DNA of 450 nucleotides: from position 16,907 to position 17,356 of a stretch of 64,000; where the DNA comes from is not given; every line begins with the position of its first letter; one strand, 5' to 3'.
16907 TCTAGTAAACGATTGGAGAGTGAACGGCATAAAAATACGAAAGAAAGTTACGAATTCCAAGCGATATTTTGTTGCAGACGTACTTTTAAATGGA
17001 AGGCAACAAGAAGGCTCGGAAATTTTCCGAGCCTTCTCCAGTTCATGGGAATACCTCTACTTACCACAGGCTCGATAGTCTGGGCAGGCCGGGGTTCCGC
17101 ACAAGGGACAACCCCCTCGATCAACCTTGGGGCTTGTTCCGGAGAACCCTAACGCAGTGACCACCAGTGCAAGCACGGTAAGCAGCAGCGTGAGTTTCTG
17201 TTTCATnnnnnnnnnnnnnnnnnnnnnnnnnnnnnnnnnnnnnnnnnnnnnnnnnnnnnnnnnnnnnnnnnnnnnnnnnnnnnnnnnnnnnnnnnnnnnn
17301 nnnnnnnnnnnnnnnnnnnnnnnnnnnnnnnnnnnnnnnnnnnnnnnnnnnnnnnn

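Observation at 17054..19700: Reductase-less thiophilic-metal operon: ArsR/SmtB, MerT-like fusion, vicinal-Cys protein, atypical CsoR-family regulator and a small secreted Cys peptide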

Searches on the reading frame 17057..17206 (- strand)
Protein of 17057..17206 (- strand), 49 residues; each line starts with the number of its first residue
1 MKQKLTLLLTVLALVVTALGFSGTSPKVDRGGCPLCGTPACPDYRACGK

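Call 3: search_protein_families(library=pfam, proteins=[window:17057-17206:-], max_evalue=0.1)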
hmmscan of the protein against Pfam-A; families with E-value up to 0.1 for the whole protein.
window:17057-17206:- (49 aa): 0 families

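Call 4: search_protein_families(library=ncbifam, proteins=[window:17057-17206:-], max_evalue=0.1)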
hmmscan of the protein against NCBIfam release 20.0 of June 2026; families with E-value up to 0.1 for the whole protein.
window:17057-17206:- (49 aa): 0 families

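Call 36: find_homologous_proteins(query=window:17057-17206:-, max_evalue=10)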
Query window:17057-17206:- (49 aa): 1 proteins with E <= 10 among 1 candidates.
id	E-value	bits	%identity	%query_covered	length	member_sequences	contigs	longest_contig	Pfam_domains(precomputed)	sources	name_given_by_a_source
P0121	1.8e-25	104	100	100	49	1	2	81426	-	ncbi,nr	ncbi:MAG: hypothetical protein HYR76_01235 [Ignavibacteria bacterium]|nr:hypothetical protein [Ignav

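Call 55: search_protein_representatives(protein=window:17057-17206:-)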
Query: 49 residues. Proteins with E-value up to 0.001 (for the whole library): 9; up to 1e-10: 0; up to 1e-30: 0. The best 9 are listed.
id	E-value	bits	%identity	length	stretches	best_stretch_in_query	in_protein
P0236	4.8e-09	51.7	53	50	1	1-47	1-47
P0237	4.2e-08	48.8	49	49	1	1-49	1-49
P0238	9.8e-07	44.5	34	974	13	10-41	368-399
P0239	1.0e-06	44.5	-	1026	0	-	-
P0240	3.5e-06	42.8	40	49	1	1-48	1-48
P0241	2.3e-04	37.2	44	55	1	1-48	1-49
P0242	3.6e-04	36.6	43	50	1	1-49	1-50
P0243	5.5e-04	36.0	42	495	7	19-35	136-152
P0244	6.3e-04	35.8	53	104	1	1-44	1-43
